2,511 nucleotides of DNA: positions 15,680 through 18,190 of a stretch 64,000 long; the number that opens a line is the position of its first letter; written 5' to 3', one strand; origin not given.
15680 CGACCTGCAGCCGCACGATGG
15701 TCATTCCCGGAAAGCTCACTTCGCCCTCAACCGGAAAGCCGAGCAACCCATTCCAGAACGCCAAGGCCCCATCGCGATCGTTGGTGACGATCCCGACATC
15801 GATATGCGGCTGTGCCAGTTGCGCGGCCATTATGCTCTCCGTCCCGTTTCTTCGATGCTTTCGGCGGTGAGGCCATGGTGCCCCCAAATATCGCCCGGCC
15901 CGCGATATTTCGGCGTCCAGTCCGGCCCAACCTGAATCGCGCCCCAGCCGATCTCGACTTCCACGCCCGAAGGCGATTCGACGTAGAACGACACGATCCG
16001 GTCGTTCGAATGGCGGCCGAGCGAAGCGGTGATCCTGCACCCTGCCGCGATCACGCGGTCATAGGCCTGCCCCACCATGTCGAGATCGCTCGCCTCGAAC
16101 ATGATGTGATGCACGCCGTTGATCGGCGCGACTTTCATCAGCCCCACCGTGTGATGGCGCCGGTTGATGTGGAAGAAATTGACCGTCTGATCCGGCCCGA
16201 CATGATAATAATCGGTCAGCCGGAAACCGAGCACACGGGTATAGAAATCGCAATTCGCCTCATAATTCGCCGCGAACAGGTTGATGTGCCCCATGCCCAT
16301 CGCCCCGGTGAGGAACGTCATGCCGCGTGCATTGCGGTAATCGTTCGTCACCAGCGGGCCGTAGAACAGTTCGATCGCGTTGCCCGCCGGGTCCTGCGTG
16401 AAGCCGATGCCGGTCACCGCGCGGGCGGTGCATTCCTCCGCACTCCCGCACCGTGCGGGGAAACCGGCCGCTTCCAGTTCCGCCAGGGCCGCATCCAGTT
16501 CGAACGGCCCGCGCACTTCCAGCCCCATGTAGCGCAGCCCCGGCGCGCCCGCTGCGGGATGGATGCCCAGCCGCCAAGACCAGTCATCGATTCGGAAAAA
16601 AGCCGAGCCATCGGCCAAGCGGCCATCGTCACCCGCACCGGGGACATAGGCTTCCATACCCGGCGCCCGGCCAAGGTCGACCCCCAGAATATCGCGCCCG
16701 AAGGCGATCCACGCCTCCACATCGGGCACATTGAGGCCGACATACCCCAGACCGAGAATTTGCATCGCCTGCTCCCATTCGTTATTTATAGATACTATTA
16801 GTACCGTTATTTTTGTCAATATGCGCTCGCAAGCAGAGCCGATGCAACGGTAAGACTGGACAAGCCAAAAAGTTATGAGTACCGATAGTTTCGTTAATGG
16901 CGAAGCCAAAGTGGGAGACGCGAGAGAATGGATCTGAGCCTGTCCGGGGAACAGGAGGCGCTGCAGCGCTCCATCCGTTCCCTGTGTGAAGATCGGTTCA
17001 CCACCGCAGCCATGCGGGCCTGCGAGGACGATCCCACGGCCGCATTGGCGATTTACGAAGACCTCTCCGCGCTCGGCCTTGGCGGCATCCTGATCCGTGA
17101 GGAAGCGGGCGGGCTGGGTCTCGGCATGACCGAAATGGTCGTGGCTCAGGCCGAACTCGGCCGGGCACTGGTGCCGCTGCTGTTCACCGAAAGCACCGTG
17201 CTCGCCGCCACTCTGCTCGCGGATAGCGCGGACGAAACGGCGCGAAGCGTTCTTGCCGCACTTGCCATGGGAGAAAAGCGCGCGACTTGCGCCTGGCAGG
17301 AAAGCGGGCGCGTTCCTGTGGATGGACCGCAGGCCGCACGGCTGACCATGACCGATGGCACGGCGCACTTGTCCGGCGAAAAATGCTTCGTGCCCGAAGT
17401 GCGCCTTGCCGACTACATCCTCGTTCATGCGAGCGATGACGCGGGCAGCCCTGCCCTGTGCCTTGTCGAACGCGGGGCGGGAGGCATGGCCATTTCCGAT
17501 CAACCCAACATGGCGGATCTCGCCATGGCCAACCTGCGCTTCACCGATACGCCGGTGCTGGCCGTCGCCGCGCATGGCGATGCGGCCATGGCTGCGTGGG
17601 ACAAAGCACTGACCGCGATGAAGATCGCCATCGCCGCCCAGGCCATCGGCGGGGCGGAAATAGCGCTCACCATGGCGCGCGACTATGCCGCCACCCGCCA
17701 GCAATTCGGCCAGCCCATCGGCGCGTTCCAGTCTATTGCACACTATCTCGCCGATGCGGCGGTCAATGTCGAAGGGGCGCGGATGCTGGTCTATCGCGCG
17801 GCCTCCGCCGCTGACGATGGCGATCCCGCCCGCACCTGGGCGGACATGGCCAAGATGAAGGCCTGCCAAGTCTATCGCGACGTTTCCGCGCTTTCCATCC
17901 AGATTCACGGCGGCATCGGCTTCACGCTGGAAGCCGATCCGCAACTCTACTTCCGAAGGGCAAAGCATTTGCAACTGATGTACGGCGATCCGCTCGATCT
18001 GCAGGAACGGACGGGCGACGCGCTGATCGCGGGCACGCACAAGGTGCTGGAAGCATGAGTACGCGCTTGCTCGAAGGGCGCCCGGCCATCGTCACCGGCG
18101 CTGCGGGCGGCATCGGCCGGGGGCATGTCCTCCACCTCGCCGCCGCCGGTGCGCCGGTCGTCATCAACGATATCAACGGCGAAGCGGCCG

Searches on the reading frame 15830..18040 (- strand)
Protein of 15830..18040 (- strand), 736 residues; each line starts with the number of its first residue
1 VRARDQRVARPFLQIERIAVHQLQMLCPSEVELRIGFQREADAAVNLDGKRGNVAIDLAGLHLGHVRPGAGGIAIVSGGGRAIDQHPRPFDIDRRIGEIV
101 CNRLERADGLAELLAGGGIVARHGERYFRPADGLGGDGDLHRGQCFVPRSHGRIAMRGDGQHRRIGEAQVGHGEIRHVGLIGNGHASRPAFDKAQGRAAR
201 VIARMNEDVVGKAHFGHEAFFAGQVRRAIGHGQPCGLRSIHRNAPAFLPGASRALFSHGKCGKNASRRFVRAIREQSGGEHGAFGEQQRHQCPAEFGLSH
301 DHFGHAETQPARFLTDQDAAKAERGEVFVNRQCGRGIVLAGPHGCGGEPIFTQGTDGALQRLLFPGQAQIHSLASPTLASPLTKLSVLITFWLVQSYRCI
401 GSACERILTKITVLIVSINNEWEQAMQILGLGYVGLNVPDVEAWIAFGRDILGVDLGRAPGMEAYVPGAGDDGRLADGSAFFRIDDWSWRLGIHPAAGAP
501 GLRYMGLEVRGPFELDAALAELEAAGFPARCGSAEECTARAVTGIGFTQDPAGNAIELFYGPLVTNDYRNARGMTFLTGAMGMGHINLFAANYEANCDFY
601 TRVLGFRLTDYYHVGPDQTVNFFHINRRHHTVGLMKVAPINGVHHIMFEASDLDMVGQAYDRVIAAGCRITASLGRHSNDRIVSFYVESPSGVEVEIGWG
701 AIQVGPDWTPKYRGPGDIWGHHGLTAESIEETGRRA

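Call 29: search_protein_families(library=pfam, proteins=[window:15830-18040:-], max_evalue=0.0001)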
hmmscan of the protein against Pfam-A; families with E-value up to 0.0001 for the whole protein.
window:15830-18040:- (736 aa): 2 families
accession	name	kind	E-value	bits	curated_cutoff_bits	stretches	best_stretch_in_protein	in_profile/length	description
PF00903.31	Glyoxalase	-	2.7e-29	102.5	20.6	1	583-697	2-121/121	Glyoxalase/Bleomycin resistance protein/Dioxygenase superfamily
PF22632.2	BphC_D1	-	9.5e-08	32.2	27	0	431-458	1-28/51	Dihydroxybiphenyl dioxygenase BphC D1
